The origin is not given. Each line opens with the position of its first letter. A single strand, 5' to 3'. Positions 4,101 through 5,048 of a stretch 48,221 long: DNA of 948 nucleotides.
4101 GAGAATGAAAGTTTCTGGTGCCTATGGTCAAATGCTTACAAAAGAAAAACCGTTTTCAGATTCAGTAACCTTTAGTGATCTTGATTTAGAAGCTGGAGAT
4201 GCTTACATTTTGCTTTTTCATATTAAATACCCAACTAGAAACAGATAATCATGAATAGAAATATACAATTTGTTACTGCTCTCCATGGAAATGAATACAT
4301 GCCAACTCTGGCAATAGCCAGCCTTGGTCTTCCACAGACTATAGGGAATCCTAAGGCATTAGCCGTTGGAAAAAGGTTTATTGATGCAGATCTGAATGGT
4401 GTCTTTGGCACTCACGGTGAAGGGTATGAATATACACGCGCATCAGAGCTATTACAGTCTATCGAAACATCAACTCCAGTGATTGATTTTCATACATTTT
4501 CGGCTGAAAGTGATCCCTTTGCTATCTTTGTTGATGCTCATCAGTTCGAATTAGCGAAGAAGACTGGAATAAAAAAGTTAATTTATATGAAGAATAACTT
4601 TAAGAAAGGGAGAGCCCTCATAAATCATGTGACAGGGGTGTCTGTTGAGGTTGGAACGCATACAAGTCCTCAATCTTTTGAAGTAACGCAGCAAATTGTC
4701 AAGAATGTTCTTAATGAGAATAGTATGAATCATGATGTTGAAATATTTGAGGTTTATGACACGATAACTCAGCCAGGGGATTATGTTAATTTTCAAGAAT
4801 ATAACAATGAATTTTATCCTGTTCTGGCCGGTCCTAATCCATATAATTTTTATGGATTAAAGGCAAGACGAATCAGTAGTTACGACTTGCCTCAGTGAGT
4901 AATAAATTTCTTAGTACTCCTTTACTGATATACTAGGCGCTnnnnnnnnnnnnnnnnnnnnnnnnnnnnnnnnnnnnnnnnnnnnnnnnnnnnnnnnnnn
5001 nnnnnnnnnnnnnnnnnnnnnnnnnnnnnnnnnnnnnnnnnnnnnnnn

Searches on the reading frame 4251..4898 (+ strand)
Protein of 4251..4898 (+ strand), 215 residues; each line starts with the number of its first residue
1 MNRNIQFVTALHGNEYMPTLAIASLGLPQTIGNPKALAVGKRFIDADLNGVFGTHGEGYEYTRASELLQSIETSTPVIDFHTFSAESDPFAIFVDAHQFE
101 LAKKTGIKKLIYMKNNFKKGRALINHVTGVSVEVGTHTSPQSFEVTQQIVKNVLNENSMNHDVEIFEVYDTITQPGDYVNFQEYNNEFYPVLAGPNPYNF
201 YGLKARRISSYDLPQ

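Call 7: search_protein_families(library=pfam, proteins=[window:4251-4898:+], max_evalue=0.1)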
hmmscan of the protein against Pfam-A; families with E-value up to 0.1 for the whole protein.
window:4251-4898:+ (215 aa): 1 family
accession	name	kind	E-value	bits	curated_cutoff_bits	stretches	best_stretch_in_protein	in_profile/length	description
PF24827.1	AstE_AspA_cat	-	1.9e-11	44.3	25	1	31-155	43-190/192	Succinylglutamate desuccinylase/Aspartoacylase catalytic domain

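Call 8: search_protein_families(library=ncbifam, proteins=[window:4251-4898:+], max_evalue=0.1)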
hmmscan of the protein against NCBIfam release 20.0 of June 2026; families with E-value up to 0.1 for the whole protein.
window:4251-4898:+ (215 aa): 3 families
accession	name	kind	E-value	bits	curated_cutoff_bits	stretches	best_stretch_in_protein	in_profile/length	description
NF002601.0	PRK02259.1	equivalog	6.3e-12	45.2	180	1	20-156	34-191/293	aspartoacylase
NF003706.0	PRK05324.1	subfamily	5.2e-06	25.7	170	1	31-72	91-136/336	succinylglutamate desuccinylase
TIGR03242.1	arg_catab_astE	equivalog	5e-05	22.7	305.65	1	31-72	83-128/319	succinylglutamate desuccinylase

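Call 39: search_solved_structures(query=window:4251-4898:+, max_evalue=0.01, show_alignments=1)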
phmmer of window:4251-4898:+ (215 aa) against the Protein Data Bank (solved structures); distinct sequences matched with E-value up to 0.01: 0.

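Call 72: find_homologous_proteins(query=window:4251-4898:+, max_evalue=0.00001)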
Query window:4251-4898:+ (215 aa): 91 proteins with E <= 0.00001 among 465 candidates.
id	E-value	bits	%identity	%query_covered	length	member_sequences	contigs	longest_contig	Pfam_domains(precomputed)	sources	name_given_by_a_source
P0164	3.5e-140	483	100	100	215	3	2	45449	PF24827.2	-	-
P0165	3.4e-105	368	75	97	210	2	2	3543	PF24827.2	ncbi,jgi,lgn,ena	-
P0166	3.0e-95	336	72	94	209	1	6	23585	PF24827.2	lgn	-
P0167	3.8e-89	316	67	95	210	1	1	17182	PF24827.2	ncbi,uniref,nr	ncbi:hypothetical protein C5B42_04385 [Candidatus Cerribacteria bacterium 'Amazon FNV 2010 28 9']|un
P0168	9.7e-87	308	67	95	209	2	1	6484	PF24827.2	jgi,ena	-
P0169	8.1e-78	279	61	96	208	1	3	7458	PF24827.2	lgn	-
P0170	2.4e-67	245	55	93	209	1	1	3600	PF24827.2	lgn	-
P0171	5.3e-65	237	52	94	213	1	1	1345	PF24827.2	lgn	-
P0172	1.3e-64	236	54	93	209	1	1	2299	PF24827.2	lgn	-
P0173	4.5e-64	234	54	95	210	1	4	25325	PF24827.2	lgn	-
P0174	4.6e-64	234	51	99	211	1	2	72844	PF24827.2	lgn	-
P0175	1.9e-63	232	52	95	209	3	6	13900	PF24827.2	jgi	jgi:hypothetical protein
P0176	2.8e-63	231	51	98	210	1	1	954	PF24827.2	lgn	-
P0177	4.6e-63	231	53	95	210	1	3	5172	PF24827.2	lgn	-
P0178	1.1e-62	229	52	97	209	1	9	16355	PF24827.2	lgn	-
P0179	4.1e-62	228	49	97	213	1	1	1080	PF24827.2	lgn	-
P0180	1.6e-61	226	51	96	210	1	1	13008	PF24827.2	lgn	-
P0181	1.7e-61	225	55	96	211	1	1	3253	PF24827.2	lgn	-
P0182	4.7e-61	224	51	96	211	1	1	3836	PF24827.2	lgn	-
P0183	7.1e-61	223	50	97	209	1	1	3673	PF24827.2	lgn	-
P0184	7.7e-61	223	51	95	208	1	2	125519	PF24827.2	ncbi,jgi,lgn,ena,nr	ncbi:MAG TPA: succinylglutamate desuccinylase/aspartoacylase family protein [Patescibacteria group b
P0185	7.7e-61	223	53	93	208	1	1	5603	PF24827.2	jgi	jgi:hypothetical protein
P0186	1.1e-60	223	50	96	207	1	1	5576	PF24827.2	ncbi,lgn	-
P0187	1.3e-60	223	49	97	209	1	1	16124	PF24827.2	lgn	-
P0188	2.8e-60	222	53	96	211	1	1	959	PF24827.2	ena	-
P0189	4.1e-60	221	52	93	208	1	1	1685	PF24827.2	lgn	-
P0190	4.7e-60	221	51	93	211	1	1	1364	PF24827.2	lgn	-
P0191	6.1e-60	220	50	96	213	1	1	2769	PF24827.2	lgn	-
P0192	7.3e-60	220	49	96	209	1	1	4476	PF24827.2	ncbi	ncbi:MAG: M14 family metallopeptidase [Patescibacteria group bacterium]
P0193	8.5e-60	220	53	97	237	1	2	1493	PF24827.2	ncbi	-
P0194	9.8e-60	220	49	96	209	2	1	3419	PF24827.2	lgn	-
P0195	1.2e-59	219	52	93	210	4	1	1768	PF24827.2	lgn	-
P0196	2.3e-59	219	53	96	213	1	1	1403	PF24827.2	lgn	-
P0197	3.2e-59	218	51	96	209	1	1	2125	PF24827.2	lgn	-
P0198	3.4e-59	218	50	100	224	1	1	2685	PF24827.2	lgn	-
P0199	1.5e-58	216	52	96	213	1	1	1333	PF24827.2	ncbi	-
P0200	2.8e-58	215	50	97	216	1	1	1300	PF24827.2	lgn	-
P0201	6.9e-58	214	47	96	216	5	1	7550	PF24827.2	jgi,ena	-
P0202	8.2e-58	213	50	97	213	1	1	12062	PF24827.2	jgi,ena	-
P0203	1.0e-57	213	52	97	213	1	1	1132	PF24827.2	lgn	-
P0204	1.1e-57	213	47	96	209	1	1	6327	PF24827.2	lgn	-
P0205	1.6e-57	213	49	94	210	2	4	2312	PF24827.2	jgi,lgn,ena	-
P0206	1.7e-57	212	48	95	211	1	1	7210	PF24827.2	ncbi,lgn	-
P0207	2.2e-57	212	51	97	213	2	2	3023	PF24827.2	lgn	-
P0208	3.5e-57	211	47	96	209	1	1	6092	PF24827.2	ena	-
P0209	3.7e-57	211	51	97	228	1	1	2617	PF24827.2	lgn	-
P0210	3.8e-57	211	53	95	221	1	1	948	PF24827.2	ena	-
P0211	4.9e-57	211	49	96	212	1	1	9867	PF24827.2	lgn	-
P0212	6.1e-57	211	51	96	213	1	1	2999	PF24827.2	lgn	-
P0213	6.9e-57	210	51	95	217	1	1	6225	PF24827.2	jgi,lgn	jgi:hypothetical protein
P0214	8.5e-57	210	49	96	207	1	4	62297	PF24827.2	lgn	-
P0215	8.8e-57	210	49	97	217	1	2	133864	PF24827.2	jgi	jgi:succinylglutamate desuccinylase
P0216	9.8e-57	210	48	95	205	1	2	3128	PF24827.2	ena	-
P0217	9.9e-57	210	50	94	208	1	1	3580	PF24827.2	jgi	-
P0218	1.2e-56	210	50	96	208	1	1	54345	PF24827.2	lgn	-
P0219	1.3e-56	210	51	97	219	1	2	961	PF24827.2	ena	-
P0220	1.3e-56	210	50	95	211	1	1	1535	PF24827.2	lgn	-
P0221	1.7e-56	209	48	96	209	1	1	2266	PF24827.2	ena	-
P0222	1.7e-56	209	52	94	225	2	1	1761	PF24827.2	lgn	-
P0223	2.3e-56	209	51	96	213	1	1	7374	PF24827.2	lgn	-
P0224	3.2e-56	208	47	97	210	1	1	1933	PF24827.2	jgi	jgi:hypothetical protein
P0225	3.7e-56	208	51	95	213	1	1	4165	PF24827.2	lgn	-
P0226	7.3e-56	207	47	97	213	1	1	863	PF24827.2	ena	-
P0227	7.6e-56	207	46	95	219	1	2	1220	PF24827.2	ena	-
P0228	2.0e-55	206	49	96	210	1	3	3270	PF24827.2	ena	-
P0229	2.7e-55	205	50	96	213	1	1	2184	PF24827.2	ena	-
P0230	3.8e-55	205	50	96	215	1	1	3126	PF24827.2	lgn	-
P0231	1.0e-54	203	48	97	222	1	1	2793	PF24827.2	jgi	jgi:succinylglutamate desuccinylase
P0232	2.0e-54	202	49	94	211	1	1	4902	PF24827.2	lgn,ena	-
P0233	2.0e-54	202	50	95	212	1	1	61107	PF24827.2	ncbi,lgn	-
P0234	2.9e-54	202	48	95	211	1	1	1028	PF24827.2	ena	-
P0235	1.3e-53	200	51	96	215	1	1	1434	PF24827.2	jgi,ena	-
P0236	2.1e-53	199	51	95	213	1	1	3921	PF24827.2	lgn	-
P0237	5.0e-53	198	49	96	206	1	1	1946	PF24827.2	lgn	-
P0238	6.4e-53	197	49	97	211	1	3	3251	PF24827.2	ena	-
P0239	2.2e-52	196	47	97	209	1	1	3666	PF24827.2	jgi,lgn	jgi:hypothetical protein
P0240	9.9e-52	194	47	96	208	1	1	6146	PF24827.2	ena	-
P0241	1.1e-50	190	49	95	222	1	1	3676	PF24827.2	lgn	-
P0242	2.7e-50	189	44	96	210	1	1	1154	PF24827.2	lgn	-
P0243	5.7e-50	188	47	95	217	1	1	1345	PF24827.2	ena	-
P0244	5.9e-50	188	43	97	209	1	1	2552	PF24827.2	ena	-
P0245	3.0e-49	186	46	97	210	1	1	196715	PF24827.2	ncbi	ncbi:MAG: succinylglutamate desuccinylase/aspartoacylase family protein [Bdellovibrionota bacterium]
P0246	4.8e-49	185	45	97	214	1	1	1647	PF24827.2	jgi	-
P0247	5.5e-49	185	46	96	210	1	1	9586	PF24827.2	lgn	-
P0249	2.2e-47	179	46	95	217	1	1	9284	PF24827.2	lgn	-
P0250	2.5e-47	179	44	94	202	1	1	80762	PF24827.2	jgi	jgi:hypothetical protein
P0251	5.1e-47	178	46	93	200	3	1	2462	PF24827.2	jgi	-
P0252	3.4e-46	176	47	94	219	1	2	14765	PF24827.2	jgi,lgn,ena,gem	-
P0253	4.0e-38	149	48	70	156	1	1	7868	PF24827.2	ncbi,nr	ncbi:MAG: succinylglutamate desuccinylase/aspartoacylase family protein, partial [Patescibacteria gr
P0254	1.5e-7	49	26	95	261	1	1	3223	PF24827.2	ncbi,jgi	jgi:succinylglutamate desuccinylase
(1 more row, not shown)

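Call 73: find_encoding_contigs(protein=P0166, flank=3000, max_places=3)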
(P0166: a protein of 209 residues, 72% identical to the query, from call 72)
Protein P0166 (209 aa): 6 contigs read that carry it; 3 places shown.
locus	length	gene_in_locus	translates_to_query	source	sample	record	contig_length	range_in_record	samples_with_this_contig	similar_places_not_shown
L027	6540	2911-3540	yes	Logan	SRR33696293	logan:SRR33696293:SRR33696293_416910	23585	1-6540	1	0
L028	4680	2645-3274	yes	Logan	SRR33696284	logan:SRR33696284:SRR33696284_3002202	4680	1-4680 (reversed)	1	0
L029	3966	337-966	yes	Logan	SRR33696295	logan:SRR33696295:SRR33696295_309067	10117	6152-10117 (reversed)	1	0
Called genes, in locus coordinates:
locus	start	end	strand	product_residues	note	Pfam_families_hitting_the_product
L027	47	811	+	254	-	PF05066:HARE-HTH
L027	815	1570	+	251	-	PF12705:PDDEXK_1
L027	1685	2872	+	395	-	PF04851:ResIII (weak), PF00270:DEAD, PF00271:Helicase_C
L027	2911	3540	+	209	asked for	PF24827:AstE_AspA_cat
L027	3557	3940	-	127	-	PF07883:Cupin_2, PF02311:AraC_binding (weak)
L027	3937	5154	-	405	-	PF00232:Glyco_hydro_1, PF02449:Glyco_hydro_42 (weak), PF00232:Glyco_hydro_1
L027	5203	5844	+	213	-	-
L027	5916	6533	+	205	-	PF02589:LUD_dom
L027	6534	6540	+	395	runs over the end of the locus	PF00657:Lipase_GDSL (faint), PF13472:Lipase_GDSL_2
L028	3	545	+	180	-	?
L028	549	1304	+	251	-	PF12705:PDDEXK_1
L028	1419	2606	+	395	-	PF04851:ResIII (weak), PF00270:DEAD, PF00271:Helicase_C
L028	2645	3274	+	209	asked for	PF24827:AstE_AspA_cat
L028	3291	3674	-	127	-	PF07883:Cupin_2, PF02311:AraC_binding (weak)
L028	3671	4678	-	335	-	?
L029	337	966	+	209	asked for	PF24827:AstE_AspA_cat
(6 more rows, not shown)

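Call 74: find_encoding_contigs(protein=P0168, flank=3000, max_places=2)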
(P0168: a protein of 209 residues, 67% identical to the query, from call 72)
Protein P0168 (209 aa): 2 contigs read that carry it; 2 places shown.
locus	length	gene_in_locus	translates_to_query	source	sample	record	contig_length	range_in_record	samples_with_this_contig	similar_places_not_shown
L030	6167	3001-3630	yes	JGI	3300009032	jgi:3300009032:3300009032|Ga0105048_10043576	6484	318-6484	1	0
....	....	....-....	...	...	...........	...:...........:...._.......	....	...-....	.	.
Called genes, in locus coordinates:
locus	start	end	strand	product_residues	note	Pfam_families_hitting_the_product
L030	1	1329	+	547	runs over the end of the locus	?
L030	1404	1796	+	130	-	-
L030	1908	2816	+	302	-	PF12102:MrcB_N, PF01844:HNH (weak)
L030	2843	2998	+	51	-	-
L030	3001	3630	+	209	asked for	PF24827:AstE_AspA_cat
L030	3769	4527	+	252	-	PF00218:IGPS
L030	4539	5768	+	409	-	PF00291:PALP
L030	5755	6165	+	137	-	?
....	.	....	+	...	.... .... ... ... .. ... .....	?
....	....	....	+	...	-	-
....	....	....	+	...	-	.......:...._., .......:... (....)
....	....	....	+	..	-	-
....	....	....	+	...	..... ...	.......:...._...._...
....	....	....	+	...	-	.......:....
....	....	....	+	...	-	?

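Call 75: find_encoding_contigs(protein=P0170, flank=3000, max_places=2)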
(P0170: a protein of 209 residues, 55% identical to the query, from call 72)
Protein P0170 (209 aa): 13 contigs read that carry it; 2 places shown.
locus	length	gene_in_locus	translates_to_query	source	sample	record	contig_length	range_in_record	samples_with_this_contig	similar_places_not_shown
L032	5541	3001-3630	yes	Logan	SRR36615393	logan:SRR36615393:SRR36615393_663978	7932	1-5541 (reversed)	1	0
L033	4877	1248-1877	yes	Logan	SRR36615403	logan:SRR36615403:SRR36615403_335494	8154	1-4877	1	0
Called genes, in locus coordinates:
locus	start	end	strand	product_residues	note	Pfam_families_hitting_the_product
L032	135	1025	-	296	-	PF02899:Phage_int_SAM_1, PF13495:Phage_int_SAM_4, PF00589:Phage_integrase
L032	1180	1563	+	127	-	PF04977:DivIC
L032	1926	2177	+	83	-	PF01371:Trp_repressor, PF13384:HTH_23 (faint)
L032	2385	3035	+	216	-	-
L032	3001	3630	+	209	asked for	PF24827:AstE_AspA_cat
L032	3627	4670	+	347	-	PF00579:tRNA-synt_1b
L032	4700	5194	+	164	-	-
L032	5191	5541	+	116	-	PF01588:tRNA_bind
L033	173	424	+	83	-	PF01371:Trp_repressor, PF13384:HTH_23 (faint)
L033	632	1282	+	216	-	-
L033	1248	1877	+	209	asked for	PF24827:AstE_AspA_cat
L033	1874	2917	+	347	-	PF00579:tRNA-synt_1b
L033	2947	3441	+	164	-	-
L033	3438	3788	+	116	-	PF01588:tRNA_bind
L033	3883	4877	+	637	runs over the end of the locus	PF06480:FtsH_ext (weak), PF00004:AAA, PF07728:AAA_5 (weak), PF17862:AAA_lid_3, PF01434:Peptidase_M41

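Call 79: find_encoding_contigs(protein=P0174, flank=3500, max_places=2)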
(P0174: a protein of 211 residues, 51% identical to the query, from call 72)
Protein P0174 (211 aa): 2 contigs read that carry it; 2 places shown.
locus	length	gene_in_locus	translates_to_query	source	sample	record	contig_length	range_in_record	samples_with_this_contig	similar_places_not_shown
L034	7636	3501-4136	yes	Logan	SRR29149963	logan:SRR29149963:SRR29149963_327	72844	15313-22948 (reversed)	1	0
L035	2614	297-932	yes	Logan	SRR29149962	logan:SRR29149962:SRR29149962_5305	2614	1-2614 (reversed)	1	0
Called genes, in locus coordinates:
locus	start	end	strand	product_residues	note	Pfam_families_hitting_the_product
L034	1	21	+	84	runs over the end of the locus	-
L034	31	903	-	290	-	PF02899:Phage_int_SAM_1, PF13495:Phage_int_SAM_4 (weak), PF00589:Phage_integrase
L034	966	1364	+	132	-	PF04977:DivIC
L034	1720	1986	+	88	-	PF01541:GIY-YIG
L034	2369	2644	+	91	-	PF01371:Trp_repressor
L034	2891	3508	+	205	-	-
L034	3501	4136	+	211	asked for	PF24827:AstE_AspA_cat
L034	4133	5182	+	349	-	PF00579:tRNA-synt_1b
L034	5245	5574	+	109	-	PF01588:tRNA_bind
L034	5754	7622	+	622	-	PF06480:FtsH_ext (weak), PF06068:TIP49 (faint), PF00004:AAA, PF07728:AAA_5 (faint), PF17862:AAA_lid_3, PF01434:Peptidase_M41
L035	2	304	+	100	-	?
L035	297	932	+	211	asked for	PF24827:AstE_AspA_cat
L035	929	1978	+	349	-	PF00579:tRNA-synt_1b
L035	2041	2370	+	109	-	PF01588:tRNA_bind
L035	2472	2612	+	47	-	?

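Call 80: find_encoding_contigs(protein=P0173, flank=3500, max_places=2)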
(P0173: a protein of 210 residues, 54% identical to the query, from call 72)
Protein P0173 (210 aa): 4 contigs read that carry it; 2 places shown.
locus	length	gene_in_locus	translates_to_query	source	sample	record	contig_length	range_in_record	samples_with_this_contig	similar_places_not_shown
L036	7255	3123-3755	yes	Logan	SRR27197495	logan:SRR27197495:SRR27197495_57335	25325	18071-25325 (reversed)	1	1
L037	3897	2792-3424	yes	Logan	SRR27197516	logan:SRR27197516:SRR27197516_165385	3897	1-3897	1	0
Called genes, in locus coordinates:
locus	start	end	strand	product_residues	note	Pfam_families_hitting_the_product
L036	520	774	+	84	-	PF01371:Trp_repressor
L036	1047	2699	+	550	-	-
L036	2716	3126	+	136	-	PF11495:TrmB_EBD_N (weak)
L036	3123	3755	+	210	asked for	PF24827:AstE_AspA_cat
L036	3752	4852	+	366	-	PF00579:tRNA-synt_1b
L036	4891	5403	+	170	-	PF01872:RibD_C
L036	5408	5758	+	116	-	PF01588:tRNA_bind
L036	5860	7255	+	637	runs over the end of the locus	PF06480:FtsH_ext (weak), PF00004:AAA, PF07728:AAA_5 (weak), PF17862:AAA_lid_3, PF01434:Peptidase_M41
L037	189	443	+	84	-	PF01371:Trp_repressor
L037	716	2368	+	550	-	-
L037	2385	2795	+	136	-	PF11495:TrmB_EBD_N (weak)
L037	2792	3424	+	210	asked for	PF24827:AstE_AspA_cat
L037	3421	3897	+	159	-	?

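Call 81: find_encoding_contigs(protein=P0178, flank=3500, max_places=2)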
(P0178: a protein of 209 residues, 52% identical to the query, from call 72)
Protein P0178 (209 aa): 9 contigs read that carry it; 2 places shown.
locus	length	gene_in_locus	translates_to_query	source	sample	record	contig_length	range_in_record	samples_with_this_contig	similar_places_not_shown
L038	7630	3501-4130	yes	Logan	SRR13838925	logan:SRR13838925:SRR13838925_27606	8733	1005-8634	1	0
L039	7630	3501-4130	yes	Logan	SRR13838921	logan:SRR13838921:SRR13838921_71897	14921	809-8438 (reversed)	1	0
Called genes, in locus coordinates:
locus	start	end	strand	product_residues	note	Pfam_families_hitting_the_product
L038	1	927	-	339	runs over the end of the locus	PF00579:tRNA-synt_1b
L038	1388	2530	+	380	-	-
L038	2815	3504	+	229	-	-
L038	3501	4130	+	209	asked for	PF24827:AstE_AspA_cat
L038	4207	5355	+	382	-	PF00579:tRNA-synt_1b, PF01479:S4 (weak)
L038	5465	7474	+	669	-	PF17191:RecG_wedge, PF01336:tRNA_anti-codon (faint), PF00270:DEAD, PF04851:ResIII, PF00271:Helicase_C, PF22590:Cas3-like_C_2 (weak), PF19833:RecG_dom3_C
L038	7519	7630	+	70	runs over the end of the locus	?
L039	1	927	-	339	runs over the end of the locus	PF00579:tRNA-synt_1b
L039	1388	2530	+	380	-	-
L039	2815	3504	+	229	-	-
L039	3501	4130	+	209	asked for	PF24827:AstE_AspA_cat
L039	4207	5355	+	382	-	PF00579:tRNA-synt_1b, PF01479:S4 (weak)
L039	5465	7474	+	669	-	PF17191:RecG_wedge, PF01336:tRNA_anti-codon (faint), PF00270:DEAD, PF04851:ResIII, PF00271:Helicase_C, PF22590:Cas3-like_C_2 (weak), PF19833:RecG_dom3_C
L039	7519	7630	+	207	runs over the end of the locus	PF00300:His_Phos_1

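Call 97: predict_structure(alignment_id=A3)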
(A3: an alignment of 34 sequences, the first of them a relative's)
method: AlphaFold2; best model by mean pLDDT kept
length: 215 residues; sequences in the alignment: 34
mean_pLDDT: 94.4   pTM: 0.90
mean pLDDT of the five models: 94.4, 94.1, 94.0, 93.9, 93.7
residues with pLDDT >= 90: 190; 70-90: 20; 50-70: 3; < 50: 2
segments of 3 or more residues with pLDDT < 50: none
pLDDT, mean of each block of 10 residues (from residue 1): 83 97 98 98 96 97 98 97 94 97 97 87 96 96 98 89 97 94 97 81 96 93
secondary structure, 60 per line:
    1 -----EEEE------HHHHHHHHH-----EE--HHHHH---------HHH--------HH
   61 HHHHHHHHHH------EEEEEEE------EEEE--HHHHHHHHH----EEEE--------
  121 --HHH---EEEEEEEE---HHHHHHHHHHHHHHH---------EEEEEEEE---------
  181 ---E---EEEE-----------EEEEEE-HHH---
elements in order: E6-9 H16-24 H34-38 H59-70 E77-83 E90-93 H96-104 E109-112 E129-136 H140-154 E164-171 E188-191 E203-208

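Call 99: fold_search(model_id=the predicted structure, library=pdb)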
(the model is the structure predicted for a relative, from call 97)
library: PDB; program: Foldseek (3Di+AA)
matches with E <= 10: 1051; with E <= 0.001: 51
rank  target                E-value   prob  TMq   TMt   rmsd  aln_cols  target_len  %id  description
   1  1yw6_B                5.2e-12  1.00  0.68  0.50   5.7       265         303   20  Crystal Structure of Succinylglutamate Desuccinylase from Escherichia coli, Northeast Structural Genomics Target ET72. (released 2005-03-08)
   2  1yw4_A                2.8e-11  1.00  0.77  0.54   4.1       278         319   17  Crystal Structure of the Succinylglutamate Desuccinylase from Chromobacterium violaceum, Northeast Structural Genomics (released 2005-03-01)
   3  1yw6_A                3.4e-11  1.00  0.68  0.48   6.3       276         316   20  Crystal Structure of Succinylglutamate Desuccinylase from Escherichia coli, Northeast Structural Genomics Target ET72. (released 2005-03-08)
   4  1yw4_B                4.9e-11  1.00  0.72  0.52   4.5       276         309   18  Crystal Structure of the Succinylglutamate Desuccinylase from Chromobacterium violaceum, Northeast Structural Genomics (released 2005-03-01)
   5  2bco_A                3.9e-10  1.00  0.68  0.46   6.6       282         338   14  X-ray structure of succinylglutamate desuccinalase from Vibrio Parahaemolyticus (RIMD 2210633) at the resolution 2.3 A (released 2005-10-25)
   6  3cdx_C                5.4e-10  1.00  0.60  0.42   7.4       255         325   14  Crystal structure of succinylglutamatedesuccinylase/aspartoacylase from Rhodobacter sphaeroides (released 2008-03-11)
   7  4mri_A                5.7e-10  1.00  0.73  0.54   5.6       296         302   15  Human brain aspartoacylase mutant F295S complex with intermediate analog (N-phosphonomethyl-L-aspartate) (released 2014-07-30)
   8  3cdx_E                5.7e-10  1.00  0.59  0.41   7.8       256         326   15  Crystal structure of succinylglutamatedesuccinylase/aspartoacylase from Rhodobacter sphaeroides (released 2008-03-11)
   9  2i3c_A                6.1e-10  1.00  0.72  0.53   5.6       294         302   15  Crystal Structure of an Aspartoacylase from Homo Sapiens (released 2006-08-29)
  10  2gu2_A                7.0e-10  1.00  0.75  0.54   5.5       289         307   15  Crystal Structure of an Aspartoacylase from Rattus norvegicus (released 2006-06-20)
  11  3nfz                  7.4e-10  1.00  0.72  0.53   5.1       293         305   18  Crystal structure of murine aminoacylase 3 in complex with N-acetyl-L-tyrosine (released 2010-10-20)
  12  4mri_B                1.0e-09  1.00  0.71  0.52   5.9       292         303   16  Human brain aspartoacylase mutant F295S complex with intermediate analog (N-phosphonomethyl-L-aspartate) (released 2014-07-30)
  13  4mxu_A                1.2e-09  1.00  0.70  0.52   5.8       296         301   16  Human brain aspartoacylase mutant K213E complex with intermediate analog (N-phosphonomethyl-L-aspartate) (released 2014-07-30)
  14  3nh5                  1.2e-09  1.00  0.70  0.51   5.3       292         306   18  Crystal structure of E177A-mutant murine aminoacylase 3 (released 2010-10-20)
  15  2o4h_A                1.5e-09  1.00  0.71  0.53   5.6       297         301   17  Human brain aspartoacylase complex with intermediate analog (N-phosphonomethyl-L-aspartate) (released 2007-11-06)
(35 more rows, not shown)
